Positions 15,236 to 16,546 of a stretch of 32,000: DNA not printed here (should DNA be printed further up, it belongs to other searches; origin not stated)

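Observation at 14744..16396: DosR/DevR dormancy regulator joined to the 3' end of the hopanoid operon by a 6-nt gap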

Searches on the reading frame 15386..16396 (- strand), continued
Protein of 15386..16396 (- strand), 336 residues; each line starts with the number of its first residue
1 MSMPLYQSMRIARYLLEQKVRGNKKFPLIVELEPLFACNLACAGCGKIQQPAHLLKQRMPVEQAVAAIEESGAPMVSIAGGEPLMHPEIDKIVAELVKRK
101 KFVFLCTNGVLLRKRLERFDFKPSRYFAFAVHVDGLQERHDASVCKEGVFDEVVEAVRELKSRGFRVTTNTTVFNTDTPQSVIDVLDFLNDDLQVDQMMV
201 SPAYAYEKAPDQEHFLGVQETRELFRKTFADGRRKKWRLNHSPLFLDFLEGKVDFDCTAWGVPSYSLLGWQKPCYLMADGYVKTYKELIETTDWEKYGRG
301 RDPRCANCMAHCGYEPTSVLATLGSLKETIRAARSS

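Call 38: find_homologous_proteins(query=window:15386-16396:-, max_evalue=1e-100)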
Query window:15386-16396:- (336 aa): 7801 proteins with E <= 1e-100 among 8000 candidates; the best 120 are listed.
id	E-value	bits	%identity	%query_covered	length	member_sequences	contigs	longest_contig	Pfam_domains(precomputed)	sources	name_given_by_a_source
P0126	1.6e-239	811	-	-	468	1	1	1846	PF04055.28,PF11946.14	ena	-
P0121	3.4e-229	777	100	100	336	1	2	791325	PF04055.28,PF11946.14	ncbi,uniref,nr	ncbi:adenosyl-hopene transferase HpnH [Rhodococcus sp. D2-41]|uniref:Adenosyl-hopene transferase Hpn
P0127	1.1e-227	772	99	100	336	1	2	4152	PF04055.28,PF11946.14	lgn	-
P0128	2.7e-227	771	99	100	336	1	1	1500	PF04055.28,PF11946.14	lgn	-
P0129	2.2e-202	689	87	100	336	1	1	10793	PF04055.28,PF11946.14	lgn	-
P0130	1.7e-199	680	83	100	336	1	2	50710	PF04055.28,PF11946.14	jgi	jgi:hopanoid biosynthesis associated radical SAM protein HpnH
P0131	7.1e-199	678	83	100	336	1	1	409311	PF04055.28,PF11946.14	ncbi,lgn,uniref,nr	ncbi:adenosyl-hopene transferase HpnH [Gandjariella thermophila]|uniref:Hopanoid biosynthesis associ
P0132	4.5e-197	672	83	99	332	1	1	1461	PF04055.28,PF11946.14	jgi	jgi:hopanoid biosynthesis associated radical SAM protein HpnH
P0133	6.3e-197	671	82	100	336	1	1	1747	PF04055.28,PF11946.14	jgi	-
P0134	8.3e-197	671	83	100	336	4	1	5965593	PF04055.28,PF11946.14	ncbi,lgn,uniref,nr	ncbi:hopanoid biosynthesis associated radical SAM protein HpnH [Saccharomonospora marina XMU15]|unir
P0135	5.5e-196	668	83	99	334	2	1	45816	PF04055.28,PF11946.14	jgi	jgi:hopanoid biosynthesis associated radical SAM protein HpnH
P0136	3.1e-195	666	82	100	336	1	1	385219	PF04055.28,PF11946.14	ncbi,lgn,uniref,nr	ncbi:hopanoid biosynthesis associated radical SAM protein HpnH [Prauserella shujinwangii]|uniref:Hop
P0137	8.1e-195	664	82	100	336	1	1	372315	PF04055.28,PF11946.14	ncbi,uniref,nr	ncbi:adenosyl-hopene transferase HpnH [Qaidamihabitans albus]|uniref:adenosyl-hopene transferase Hpn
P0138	8.4e-195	664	84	99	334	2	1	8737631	PF04055.28,PF11946.14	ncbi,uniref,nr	ncbi:hopanoid biosynthesis associated radical SAM protein HpnH [Kutzneria kofuensis]|uniref:Hopanoid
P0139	2.3e-194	663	83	99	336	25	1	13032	PF04055.28,PF11946.14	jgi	-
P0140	7.2e-194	661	82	100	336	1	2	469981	PF04055.28,PF11946.14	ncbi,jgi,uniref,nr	ncbi:adenosyl-hopene transferase HpnH [Saccharomonospora sp. NB11]|jgi:hopanoid biosynthesis associa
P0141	2.0e-193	660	83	99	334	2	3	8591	PF04055.28,PF11946.14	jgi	jgi:hopanoid biosynthesis associated radical SAM protein HpnH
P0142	6.6e-193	658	81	100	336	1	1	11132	PF04055.28,PF11946.14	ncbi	ncbi:MAG: adenosyl-hopene transferase HpnH [Streptosporangiaceae bacterium]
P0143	7.3e-193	658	82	99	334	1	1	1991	PF04055.28,PF11946.14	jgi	jgi:hopanoid biosynthesis associated radical SAM protein HpnH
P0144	1.8e-192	657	81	100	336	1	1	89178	PF04055.28,PF11946.14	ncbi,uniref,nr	ncbi:adenosyl-hopene transferase HpnH [Saccharomonospora saliphila]|uniref:adenosyl-hopene transfera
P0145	1.8e-192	657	83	99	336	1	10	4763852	PF04055.28,PF11946.14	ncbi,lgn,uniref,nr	ncbi:adenosyl-hopene transferase HpnH [Saccharomonospora azurea]|uniref:Hopanoid biosynthesis associ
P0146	2.8e-192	656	81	100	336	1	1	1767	PF04055.28,PF11946.14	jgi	jgi:hopanoid biosynthesis associated radical SAM protein HpnH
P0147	5.2e-192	655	82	99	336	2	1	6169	PF04055.28,PF11946.14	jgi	-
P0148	8.9e-192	654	81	100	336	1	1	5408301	PF04055.28,PF11946.14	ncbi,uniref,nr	ncbi:adenosyl-hopene transferase HpnH [Saccharomonospora cyanea]|uniref:Hopanoid biosynthesis associ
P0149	1.2e-191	654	81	100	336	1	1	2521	PF04055.28,PF11946.14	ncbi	-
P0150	1.5e-191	654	81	100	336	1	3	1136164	PF04055.28,PF11946.14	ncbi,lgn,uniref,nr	ncbi:adenosyl-hopene transferase HpnH [Saccharomonospora piscinae]|uniref:Hopanoid biosynthesis asso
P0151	1.5e-191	654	81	100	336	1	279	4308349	PF04055.28,PF11946.14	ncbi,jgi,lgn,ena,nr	ncbi:adenosyl-hopene transferase HpnH [Saccharomonospora viridis]|jgi:hopanoid biosynthesis associat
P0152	1.9e-191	653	82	99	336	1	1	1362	PF04055.28,PF11946.14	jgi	jgi:hopanoid biosynthesis associated radical SAM protein HpnH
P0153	2.0e-191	653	81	100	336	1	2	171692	PF04055.28,PF11946.14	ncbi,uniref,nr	ncbi:adenosyl-hopene transferase HpnH [Saccharomonospora iraqiensis]|uniref:adenosyl-hopene transfer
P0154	2.3e-191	653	81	99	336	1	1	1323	PF04055.28,PF11946.14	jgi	jgi:hopanoid biosynthesis associated radical SAM protein HpnH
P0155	2.5e-191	653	81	100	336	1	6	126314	PF04055.28,PF11946.14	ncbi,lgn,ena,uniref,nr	ncbi:adenosyl-hopene transferase HpnH [Saccharomonospora sp.]|uniref:adenosyl-hopene transferase Hpn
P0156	2.6e-191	653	81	99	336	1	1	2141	PF04055.28,PF11946.14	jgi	jgi:hopanoid biosynthesis associated radical SAM protein HpnH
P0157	2.7e-191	653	81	100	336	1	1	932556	PF04055.28,PF11946.14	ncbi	-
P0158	3.3e-191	653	80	100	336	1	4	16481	PF04055.28,PF11946.14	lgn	-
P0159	3.5e-191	653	82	99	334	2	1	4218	PF04055.28,PF11946.14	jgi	jgi:hopanoid biosynthesis associated radical SAM protein HpnH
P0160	4.1e-191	652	81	100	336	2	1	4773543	PF04055.28,PF11946.14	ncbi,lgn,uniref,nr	ncbi:adenosyl-hopene transferase HpnH [Saccharomonospora xinjiangensis]|uniref:Hopanoid biosynthesis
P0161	4.4e-191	652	81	99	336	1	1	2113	PF04055.28,PF11946.14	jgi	-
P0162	4.9e-191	652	81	99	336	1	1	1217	PF04055.28,PF11946.14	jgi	jgi:hopanoid biosynthesis associated radical SAM protein HpnH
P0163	8.0e-191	651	81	99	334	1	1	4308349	PF04055.28,PF11946.14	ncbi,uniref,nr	ncbi:hopanoid biosynthesis associated radical SAM protein HpnH [Saccharomonospora viridis DSM 43017]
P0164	1.4e-190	651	80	99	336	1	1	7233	PF04055.28,PF11946.14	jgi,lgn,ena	-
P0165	2.7e-190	650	80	100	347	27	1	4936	PF04055.28,PF11946.14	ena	-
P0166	2.9e-190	650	79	99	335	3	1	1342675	PF04055.28,PF11946.14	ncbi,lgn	ncbi:adenosyl-hopene transferase HpnH [Saccharomonospora sp. NPDC006951]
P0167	4.5e-190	649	79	100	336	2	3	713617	PF04055.28,PF11946.14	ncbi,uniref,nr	ncbi:adenosyl-hopene transferase HpnH [Prauserella sp. PE36]|uniref:Adenosyl-hopene transferase HpnH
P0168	1.3e-189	647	78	100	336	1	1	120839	PF04055.28,PF11946.14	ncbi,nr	ncbi:MAG: adenosyl-hopene transferase HpnH [Streptosporangiales bacterium]|nr:adenosyl-hopene transf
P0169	1.6e-189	647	80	100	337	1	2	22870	PF04055.28,PF11946.14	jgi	jgi:hopanoid biosynthesis associated radical SAM protein HpnH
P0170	2.2e-189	647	79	100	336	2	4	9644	PF04055.28,PF11946.14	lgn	-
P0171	2.6e-189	646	79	99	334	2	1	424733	PF04055.28,PF11946.14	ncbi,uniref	ncbi:adenosyl-hopene transferase HpnH [Saccharomonospora sp. NPDC046836]|uniref:adenosyl-hopene tran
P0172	3.3e-189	646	79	100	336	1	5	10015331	PF04055.28,PF11946.14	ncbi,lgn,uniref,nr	ncbi:adenosyl-hopene transferase HpnH [Kutzneria viridogrisea]|uniref:Radical SAM core domain-contai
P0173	4.7e-189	646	80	100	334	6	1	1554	PF04055.28,PF11946.14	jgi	jgi:hopanoid biosynthesis associated radical SAM protein HpnH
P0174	6.9e-189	645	79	99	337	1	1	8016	PF04055.28,PF11946.14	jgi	jgi:hopanoid biosynthesis associated radical SAM protein HpnH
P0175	1.3e-188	644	79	100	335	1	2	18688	PF04055.28,PF11946.14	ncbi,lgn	-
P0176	2.0e-188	644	80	99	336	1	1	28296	PF04055.28,PF11946.14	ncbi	-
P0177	2.1e-188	643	79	100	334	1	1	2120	PF04055.28,PF11946.14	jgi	jgi:hopanoid biosynthesis associated radical SAM protein HpnH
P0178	2.2e-188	643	80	100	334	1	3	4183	PF04055.28,PF11946.14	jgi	jgi:hopanoid biosynthesis associated radical SAM protein HpnH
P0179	2.2e-188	643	78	99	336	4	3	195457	PF04055.28,PF11946.14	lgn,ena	-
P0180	2.9e-188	643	80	100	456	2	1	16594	PF04055.28,PF11946.14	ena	-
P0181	2.9e-188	643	78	100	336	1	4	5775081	PF04055.28,PF11946.14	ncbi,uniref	ncbi:adenosyl-hopene transferase HpnH [Prauserella oleivorans]|uniref:Adenosyl-hopene transferase Hp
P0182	2.9e-188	643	80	99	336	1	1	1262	PF04055.28,PF11946.14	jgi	-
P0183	3.1e-188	643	81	98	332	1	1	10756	PF04055.28,PF11946.14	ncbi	ncbi:MAG TPA: adenosyl-hopene transferase HpnH [Streptosporangiales bacterium]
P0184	3.2e-188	643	80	100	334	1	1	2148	PF04055.28,PF11946.14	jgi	jgi:hopanoid biosynthesis associated radical SAM protein HpnH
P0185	3.4e-188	643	79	99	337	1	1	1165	PF04055.28,PF11946.14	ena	-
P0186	3.5e-188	643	80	100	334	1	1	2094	PF04055.28,PF11946.14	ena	-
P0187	4.0e-188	642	74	96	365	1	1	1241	PF04055.28,PF11946.14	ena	-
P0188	5.1e-188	642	79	99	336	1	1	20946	PF04055.28,PF11946.14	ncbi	ncbi:MAG: adenosyl-hopene transferase HpnH [Mycobacteriales bacterium]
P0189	5.7e-188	642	79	100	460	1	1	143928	PF04055.28,PF11946.14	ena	-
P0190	6.0e-188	642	80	100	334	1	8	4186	PF04055.28,PF11946.14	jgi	jgi:hopanoid biosynthesis associated radical SAM protein HpnH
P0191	7.4e-188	642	79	100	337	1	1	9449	PF04055.28,PF11946.14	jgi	jgi:hopanoid biosynthesis associated radical SAM protein HpnH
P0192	7.5e-188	642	77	100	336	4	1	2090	PF04055.28,PF11946.14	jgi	jgi:hopanoid biosynthesis associated radical SAM protein HpnH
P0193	8.9e-188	641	80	99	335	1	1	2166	PF04055.28,PF11946.14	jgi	-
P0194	1.0e-187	641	79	100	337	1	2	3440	PF04055.28,PF11946.14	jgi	jgi:hopanoid biosynthesis associated radical SAM protein HpnH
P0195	1.0e-187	641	79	99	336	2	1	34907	PF04055.28,PF11946.14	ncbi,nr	ncbi:MAG TPA: adenosyl-hopene transferase HpnH [Pseudonocardiaceae bacterium]|nr:adenosyl-hopene tra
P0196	1.1e-187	641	80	100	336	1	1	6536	PF04055.28,PF11946.14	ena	-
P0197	1.1e-187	641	80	100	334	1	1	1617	PF04055.28,PF11946.14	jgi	jgi:hopanoid biosynthesis associated radical SAM protein HpnH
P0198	1.1e-187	641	80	100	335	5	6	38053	PF04055.28,PF11946.14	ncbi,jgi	ncbi:MAG TPA: adenosyl-hopene transferase HpnH [Mycobacteriales bacterium]|jgi:hopanoid biosynthesis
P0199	1.2e-187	641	80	100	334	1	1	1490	PF04055.28,PF11946.14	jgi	jgi:hopanoid biosynthesis associated radical SAM protein HpnH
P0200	1.4e-187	641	79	100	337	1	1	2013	PF04055.28,PF11946.14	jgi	jgi:hopanoid biosynthesis associated radical SAM protein HpnH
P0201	1.5e-187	641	79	100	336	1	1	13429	PF04055.28,PF11946.14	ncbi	ncbi:MAG: adenosyl-hopene transferase HpnH [Actinocatenispora sp.]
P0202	2.2e-187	640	79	100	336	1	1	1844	PF04055.28,PF11946.14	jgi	jgi:hopanoid biosynthesis associated radical SAM protein HpnH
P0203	2.4e-187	640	79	100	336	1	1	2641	PF04055.28,PF11946.14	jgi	jgi:hopanoid biosynthesis associated radical SAM protein HpnH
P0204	2.7e-187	640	80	100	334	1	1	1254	PF04055.28,PF11946.14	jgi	jgi:hopanoid biosynthesis associated radical SAM protein HpnH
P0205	2.8e-187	640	80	99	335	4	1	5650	PF04055.28,PF11946.14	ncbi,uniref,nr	ncbi:MAG: adenosyl-hopene transferase HpnH [Intrasporangium sp.]|uniref:adenosyl-hopene transferase 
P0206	3.8e-187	639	79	100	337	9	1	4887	PF04055.28,PF11946.14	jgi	-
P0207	3.9e-187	639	80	100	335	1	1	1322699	PF04055.28,PF11946.14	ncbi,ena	-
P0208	4.1e-187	639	80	100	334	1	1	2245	PF04055.28,PF11946.14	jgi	jgi:hopanoid biosynthesis associated radical SAM protein HpnH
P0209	4.2e-187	639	80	99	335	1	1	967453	PF04055.28,PF11946.14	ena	-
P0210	5.2e-187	639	80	100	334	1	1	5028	PF04055.28,PF11946.14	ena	-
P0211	5.3e-187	639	79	100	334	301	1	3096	PF04055.28,PF11946.14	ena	-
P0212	5.3e-187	639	79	100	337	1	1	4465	PF04055.28,PF11946.14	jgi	jgi:hopanoid biosynthesis associated radical SAM protein HpnH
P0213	5.6e-187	639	79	100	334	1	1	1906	PF04055.28,PF11946.14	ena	-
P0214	5.9e-187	639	79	100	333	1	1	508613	PF04055.28,PF11946.14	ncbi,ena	-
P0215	7.1e-187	638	79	99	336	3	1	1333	PF04055.28,PF11946.14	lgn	-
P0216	7.4e-187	638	79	99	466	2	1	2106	PF04055.28,PF11946.14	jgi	jgi:hopanoid biosynthesis associated radical SAM protein HpnH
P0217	8.6e-187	638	79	100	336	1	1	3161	PF04055.28,PF11946.14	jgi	jgi:hopanoid biosynthesis associated radical SAM protein HpnH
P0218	1.0e-186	638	79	99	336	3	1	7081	PF04055.28,PF11946.14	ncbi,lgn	ncbi:MAG TPA: adenosyl-hopene transferase HpnH [Pseudonocardiaceae bacterium]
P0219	1.1e-186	638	79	100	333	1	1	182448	PF04055.28,PF11946.14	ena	-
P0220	1.4e-186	637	78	99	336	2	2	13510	PF04055.28,PF11946.14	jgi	jgi:hopanoid biosynthesis associated radical SAM protein HpnH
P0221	1.4e-186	637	78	99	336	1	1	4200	PF04055.28,PF11946.14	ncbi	ncbi:MAG TPA: adenosyl-hopene transferase HpnH [Pseudonocardiaceae bacterium]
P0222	1.5e-186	637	79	100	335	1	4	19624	PF04055.28,PF11946.14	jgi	jgi:hopanoid biosynthesis associated radical SAM protein HpnH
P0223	1.5e-186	637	79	100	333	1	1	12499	PF04055.28,PF11946.14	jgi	jgi:hopanoid biosynthesis associated radical SAM protein HpnH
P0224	1.6e-186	637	79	100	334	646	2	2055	PF04055.28,PF11946.14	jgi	jgi:hopanoid biosynthesis associated radical SAM protein HpnH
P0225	1.7e-186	637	79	100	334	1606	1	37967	PF04055.28,PF11946.14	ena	-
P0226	1.8e-186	637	77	100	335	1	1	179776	PF04055.28,PF11946.14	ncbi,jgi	jgi:hopanoid biosynthesis associated radical SAM protein HpnH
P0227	1.8e-186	637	77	99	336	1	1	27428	PF04055.28,PF11946.14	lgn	-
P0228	1.8e-186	637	79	99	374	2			PF04055.28,PF11946.14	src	-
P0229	1.8e-186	637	79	100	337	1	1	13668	PF04055.28,PF11946.14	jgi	jgi:hopanoid biosynthesis associated radical SAM protein HpnH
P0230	1.9e-186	637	78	99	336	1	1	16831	PF04055.28,PF11946.14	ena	-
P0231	2.0e-186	637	80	98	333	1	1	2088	PF04055.28,PF11946.14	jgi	jgi:hopanoid biosynthesis associated radical SAM protein HpnH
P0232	2.6e-186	637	78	99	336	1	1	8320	PF04055.28,PF11946.14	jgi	jgi:hopanoid biosynthesis associated radical SAM protein HpnH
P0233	2.9e-186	636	79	100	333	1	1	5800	PF04055.28,PF11946.14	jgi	jgi:hopanoid biosynthesis associated radical SAM protein HpnH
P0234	2.9e-186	636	81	99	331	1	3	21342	PF04055.28,PF11946.14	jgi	jgi:hopanoid biosynthesis associated radical SAM protein HpnH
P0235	2.9e-186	636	79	100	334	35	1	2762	PF04055.28,PF11946.14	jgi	-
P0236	3.1e-186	636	78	99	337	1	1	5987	PF04055.28,PF11946.14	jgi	jgi:hopanoid biosynthesis associated radical SAM protein HpnH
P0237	3.6e-186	636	78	99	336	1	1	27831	PF04055.28,PF11946.14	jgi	jgi:hopanoid biosynthesis associated radical SAM protein HpnH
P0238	3.8e-186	636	79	100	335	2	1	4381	PF04055.28,PF11946.14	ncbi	ncbi:MAG: adenosyl-hopene transferase HpnH [Nocardioidaceae bacterium]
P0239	3.9e-186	636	80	100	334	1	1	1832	PF04055.28,PF11946.14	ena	-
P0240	4.1e-186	636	79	100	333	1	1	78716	PF04055.28,PF11946.14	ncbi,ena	-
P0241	4.2e-186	636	79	100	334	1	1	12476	PF04055.28,PF11946.14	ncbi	ncbi:MAG TPA: adenosyl-hopene transferase HpnH [Streptosporangiaceae bacterium]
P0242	4.7e-186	636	79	100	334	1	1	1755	PF04055.28,PF11946.14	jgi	jgi:hopanoid biosynthesis associated radical SAM protein HpnH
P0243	4.8e-186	636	78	100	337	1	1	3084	PF04055.28,PF11946.14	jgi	jgi:hopanoid biosynthesis associated radical SAM protein HpnH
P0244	5.6e-186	635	79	100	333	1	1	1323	PF04055.28,PF11946.14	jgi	jgi:hopanoid biosynthesis associated radical SAM protein HpnH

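Call 40: find_encoding_contigs(protein=P0126, flank=10000)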
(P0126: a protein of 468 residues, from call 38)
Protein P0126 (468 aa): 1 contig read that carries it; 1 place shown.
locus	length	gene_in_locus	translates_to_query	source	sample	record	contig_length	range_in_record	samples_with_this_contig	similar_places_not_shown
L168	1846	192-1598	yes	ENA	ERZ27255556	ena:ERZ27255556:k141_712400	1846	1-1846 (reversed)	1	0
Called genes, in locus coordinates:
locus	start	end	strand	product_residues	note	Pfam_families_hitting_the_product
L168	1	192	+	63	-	?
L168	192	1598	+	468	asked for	PF04055:Radical_SAM, PF11946:DUF3463, PF04055:Radical_SAM, PF11946:DUF3463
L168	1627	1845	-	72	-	?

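Call 41: find_encoding_contigs(protein=P0127, flank=10000)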
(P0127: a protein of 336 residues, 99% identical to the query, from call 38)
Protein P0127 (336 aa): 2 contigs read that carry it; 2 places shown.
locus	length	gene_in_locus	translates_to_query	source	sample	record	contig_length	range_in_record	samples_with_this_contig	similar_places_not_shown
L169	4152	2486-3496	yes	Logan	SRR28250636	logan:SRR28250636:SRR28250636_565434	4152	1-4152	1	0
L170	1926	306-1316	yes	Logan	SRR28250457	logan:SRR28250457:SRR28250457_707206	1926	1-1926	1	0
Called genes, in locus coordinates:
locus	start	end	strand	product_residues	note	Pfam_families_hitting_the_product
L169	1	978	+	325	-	?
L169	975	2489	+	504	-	PF01048:PNP_UDP_1 (weak), PF02401:LYTB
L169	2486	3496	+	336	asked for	PF04055:Radical_SAM, PF11946:DUF3463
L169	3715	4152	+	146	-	?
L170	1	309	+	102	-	?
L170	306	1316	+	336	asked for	PF04055:Radical_SAM, PF11946:DUF3463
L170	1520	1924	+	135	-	?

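Call 42: find_encoding_contigs(protein=P0129, flank=10000)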
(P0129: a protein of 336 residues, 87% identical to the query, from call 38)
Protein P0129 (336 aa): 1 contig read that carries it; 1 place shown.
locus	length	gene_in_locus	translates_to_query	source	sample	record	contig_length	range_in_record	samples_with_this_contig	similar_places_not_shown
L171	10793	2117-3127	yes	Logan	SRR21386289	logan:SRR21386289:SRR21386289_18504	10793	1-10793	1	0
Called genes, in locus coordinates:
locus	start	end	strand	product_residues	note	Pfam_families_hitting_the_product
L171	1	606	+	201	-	?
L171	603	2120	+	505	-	PF01048:PNP_UDP_1, PF02401:LYTB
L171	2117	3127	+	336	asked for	PF04055:Radical_SAM, PF11946:DUF3463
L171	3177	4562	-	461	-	PF00202:Aminotran_3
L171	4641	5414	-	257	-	PF00106:adh_short, PF08659:KR, PF13460:NAD_binding_10, PF13561:adh_short_C2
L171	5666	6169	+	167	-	PF00903:Glyoxalase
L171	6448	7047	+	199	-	PF00258:Flavodoxin_1, PF02525:Flavodoxin_2, PF03358:FMN_red, PF12724:Flavodoxin_5 (faint)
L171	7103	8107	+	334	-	PF02678:Pirin, PF05726:Pirin_C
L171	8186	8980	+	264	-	PF02678:Pirin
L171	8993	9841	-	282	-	PF01026:TatD_DNase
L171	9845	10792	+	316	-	?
